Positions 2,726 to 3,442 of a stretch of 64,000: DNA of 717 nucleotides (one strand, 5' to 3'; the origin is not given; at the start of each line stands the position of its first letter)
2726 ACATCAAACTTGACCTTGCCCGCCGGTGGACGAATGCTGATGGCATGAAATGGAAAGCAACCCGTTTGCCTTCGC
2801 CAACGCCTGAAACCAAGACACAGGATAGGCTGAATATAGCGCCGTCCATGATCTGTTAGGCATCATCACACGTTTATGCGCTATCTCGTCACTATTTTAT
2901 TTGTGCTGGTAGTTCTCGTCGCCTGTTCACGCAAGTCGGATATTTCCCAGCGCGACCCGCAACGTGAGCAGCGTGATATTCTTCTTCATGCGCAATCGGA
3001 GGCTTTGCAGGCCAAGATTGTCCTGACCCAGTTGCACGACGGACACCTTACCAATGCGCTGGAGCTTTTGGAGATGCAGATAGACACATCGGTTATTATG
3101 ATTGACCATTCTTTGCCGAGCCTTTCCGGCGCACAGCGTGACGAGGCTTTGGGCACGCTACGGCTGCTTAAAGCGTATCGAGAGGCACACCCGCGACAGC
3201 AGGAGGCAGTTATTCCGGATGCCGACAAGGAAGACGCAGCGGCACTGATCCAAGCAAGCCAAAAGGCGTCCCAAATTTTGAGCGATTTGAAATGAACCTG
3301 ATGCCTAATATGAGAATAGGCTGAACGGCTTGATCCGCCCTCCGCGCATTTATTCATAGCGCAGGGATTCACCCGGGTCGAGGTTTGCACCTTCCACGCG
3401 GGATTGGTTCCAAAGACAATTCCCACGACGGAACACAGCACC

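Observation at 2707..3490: Cassette locus 1: low-GC lipoprotein ORF framed by covarying attC-like ends, a duplicated 10-bp core and a conserved promoter-bearing leader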

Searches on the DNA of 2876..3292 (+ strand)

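Call 67: search_with_rna_model(model_id=R1, sources=[L001, L002, L003, L005, L006, L007, L008, L009, L010, L011, L012, L013, L014, L015, L016, L018, L019, L020, L021, L022, L023, L024, L026, L027, L028, L029, L030, L031, L032, L033, L034, L035, L036, L037, L038, L039, L040, L041, L042, L043, L044, L045, L046, L048, L049, L050, L051, L054, L055, L056, L057, L058, L059, L060, L062, L063, L065, L066, L067, L068, L069, L070, L071, L072, L073, L074, L075, L076, L077, L078, L079, L080, L081, L082, L123, L155, L156, L157, L158, L161, L162], max_evalue=0.001)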
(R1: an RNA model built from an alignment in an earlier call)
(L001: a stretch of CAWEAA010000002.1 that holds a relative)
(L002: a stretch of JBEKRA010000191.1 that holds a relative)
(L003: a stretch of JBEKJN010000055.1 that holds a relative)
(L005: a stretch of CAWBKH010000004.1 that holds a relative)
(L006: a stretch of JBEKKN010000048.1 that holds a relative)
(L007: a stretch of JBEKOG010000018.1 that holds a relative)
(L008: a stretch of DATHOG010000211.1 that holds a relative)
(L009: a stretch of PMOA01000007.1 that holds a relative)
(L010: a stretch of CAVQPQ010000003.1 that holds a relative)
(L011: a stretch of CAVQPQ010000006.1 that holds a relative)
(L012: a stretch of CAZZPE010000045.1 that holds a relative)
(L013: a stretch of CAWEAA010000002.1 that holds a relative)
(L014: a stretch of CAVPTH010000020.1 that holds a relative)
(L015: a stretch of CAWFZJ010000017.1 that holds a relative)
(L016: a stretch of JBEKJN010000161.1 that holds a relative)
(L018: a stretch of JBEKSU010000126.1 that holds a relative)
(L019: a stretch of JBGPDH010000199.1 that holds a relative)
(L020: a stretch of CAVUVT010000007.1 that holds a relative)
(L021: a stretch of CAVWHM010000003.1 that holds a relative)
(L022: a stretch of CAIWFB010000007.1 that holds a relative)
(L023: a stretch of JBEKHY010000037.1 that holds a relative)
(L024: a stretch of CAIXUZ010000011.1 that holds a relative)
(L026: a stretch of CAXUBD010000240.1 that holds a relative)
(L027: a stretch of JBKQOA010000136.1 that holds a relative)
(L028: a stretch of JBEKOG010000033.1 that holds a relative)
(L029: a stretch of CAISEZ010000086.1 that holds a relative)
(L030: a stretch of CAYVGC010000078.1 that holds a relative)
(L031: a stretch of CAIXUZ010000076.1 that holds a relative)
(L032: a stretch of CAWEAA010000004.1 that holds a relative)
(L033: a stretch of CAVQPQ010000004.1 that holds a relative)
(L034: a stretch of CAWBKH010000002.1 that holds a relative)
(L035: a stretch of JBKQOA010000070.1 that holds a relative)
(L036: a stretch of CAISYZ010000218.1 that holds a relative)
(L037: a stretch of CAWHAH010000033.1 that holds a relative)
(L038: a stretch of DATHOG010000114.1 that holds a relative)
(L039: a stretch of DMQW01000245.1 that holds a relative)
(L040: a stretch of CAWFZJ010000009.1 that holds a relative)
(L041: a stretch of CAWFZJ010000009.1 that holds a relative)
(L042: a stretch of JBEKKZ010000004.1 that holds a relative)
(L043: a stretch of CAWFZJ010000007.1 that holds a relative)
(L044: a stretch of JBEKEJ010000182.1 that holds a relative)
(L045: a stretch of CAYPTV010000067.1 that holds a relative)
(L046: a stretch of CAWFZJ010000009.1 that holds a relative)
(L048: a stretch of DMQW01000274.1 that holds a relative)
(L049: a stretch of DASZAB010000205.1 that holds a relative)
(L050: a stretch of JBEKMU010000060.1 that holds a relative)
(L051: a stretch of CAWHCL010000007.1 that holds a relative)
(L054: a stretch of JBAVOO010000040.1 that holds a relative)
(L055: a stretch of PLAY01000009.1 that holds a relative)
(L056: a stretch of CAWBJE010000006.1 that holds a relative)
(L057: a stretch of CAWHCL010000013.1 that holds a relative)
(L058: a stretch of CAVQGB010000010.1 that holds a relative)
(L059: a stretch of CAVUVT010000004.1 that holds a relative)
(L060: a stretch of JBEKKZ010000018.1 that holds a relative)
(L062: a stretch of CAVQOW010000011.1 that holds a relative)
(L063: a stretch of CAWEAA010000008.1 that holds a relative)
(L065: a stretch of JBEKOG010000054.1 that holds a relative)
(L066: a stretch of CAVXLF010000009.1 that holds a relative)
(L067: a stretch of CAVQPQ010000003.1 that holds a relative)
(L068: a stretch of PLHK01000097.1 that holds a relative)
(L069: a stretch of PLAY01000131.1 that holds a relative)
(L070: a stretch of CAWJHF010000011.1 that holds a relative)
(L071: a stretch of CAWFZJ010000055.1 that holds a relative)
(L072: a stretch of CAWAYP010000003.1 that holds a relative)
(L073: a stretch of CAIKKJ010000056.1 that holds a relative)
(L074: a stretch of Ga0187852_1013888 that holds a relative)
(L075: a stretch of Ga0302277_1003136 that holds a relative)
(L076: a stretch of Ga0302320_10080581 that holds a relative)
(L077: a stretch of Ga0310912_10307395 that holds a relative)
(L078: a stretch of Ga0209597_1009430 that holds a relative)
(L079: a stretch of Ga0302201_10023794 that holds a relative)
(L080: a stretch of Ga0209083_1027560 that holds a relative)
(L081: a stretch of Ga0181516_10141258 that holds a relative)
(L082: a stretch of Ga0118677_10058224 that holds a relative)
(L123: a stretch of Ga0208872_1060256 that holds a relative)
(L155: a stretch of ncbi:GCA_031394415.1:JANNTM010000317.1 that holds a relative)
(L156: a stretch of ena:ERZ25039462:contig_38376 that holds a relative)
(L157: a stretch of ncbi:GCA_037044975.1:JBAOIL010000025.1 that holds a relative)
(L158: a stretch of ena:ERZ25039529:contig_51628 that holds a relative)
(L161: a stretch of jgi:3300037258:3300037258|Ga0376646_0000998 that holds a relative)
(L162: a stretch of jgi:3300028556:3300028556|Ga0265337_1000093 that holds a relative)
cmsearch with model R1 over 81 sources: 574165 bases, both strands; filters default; matches with E-value up to 0.001: 39.
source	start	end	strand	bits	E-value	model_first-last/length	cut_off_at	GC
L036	136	234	+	122.5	4.4e-35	1-99/99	no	0.64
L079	379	477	-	121.7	7.8e-35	1-99/99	no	0.64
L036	525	623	+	120.1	2.4e-34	1-99/99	no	0.66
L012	729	827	+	120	2.7e-34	1-99/99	no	0.66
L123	121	219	-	119.5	3.8e-34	1-99/99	no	0.63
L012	1285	1383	+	118.7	6.8e-34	1-99/99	no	0.65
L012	379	477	+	118.3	9.1e-34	1-99/99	no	0.66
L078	3227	3325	-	118.2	9.5e-34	1-99/99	no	0.65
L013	5737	5835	+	117.3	1.9e-33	1-99/99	no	0.63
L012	1992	2090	+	115.1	9.9e-33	1-99/99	no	0.65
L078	2411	2509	-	112.4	7.1e-32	1-99/99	no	0.66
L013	4424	4522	+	97.3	4.3e-27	1-99/99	no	0.6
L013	5160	5258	+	97.3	4.3e-27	1-99/99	no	0.6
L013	4803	4901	+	97.2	4.7e-27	1-99/99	no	0.64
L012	1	90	+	96.8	6.1e-27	10-99/99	5'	0.63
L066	1023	1121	-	96.6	7.2e-27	1-99/99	no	0.63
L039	4897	4994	+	95.1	2.2e-26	1-99/99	no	0.65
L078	2800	2889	-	90.6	5.7e-25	1-99/99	no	0.64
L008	1258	1356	+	89.8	1.1e-24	1-99/99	no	0.64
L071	2174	2272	+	85.2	3e-23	1-99/99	no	0.64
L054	2859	2987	+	79.9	1.5e-21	1-99/99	no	0.62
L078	1994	2092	-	78.8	3.1e-21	1-99/99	no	0.59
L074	96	198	-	77.9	6.4e-21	1-99/99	no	0.61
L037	5940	6037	-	76.6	1.6e-20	1-99/99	no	0.66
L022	6315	6423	-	76.6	1.7e-20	1-99/99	no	0.56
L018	40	128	+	75.6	3.3e-20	1-99/99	no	0.58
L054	583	681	+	74.2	9.5e-20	1-99/99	no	0.61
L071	1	93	+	52.4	8e-13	8-99/99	5'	0.66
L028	4991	5125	-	50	4.7e-12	1-99/99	no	0.51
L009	7814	7868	-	44.5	2.6e-10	1-99/99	no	0.58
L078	1411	1503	-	42.1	1.5e-09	1-99/99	no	0.67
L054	119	245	+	41.9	1.7e-09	1-99/99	no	0.54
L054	2455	2551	+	41.5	2.2e-09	1-99/99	no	0.63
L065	116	256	+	37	6e-08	1-99/99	no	0.64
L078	918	1016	-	35.2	2.3e-07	1-99/99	no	0.64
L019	6548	6639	-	35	2.6e-07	1-99/99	no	0.71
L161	2958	3085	+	31.6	3.2e-06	1-99/99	no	0.52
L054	1987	2039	+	31.3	4.1e-06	24-76/99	no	0.64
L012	1439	1539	+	30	1e-05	1-99/99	no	0.54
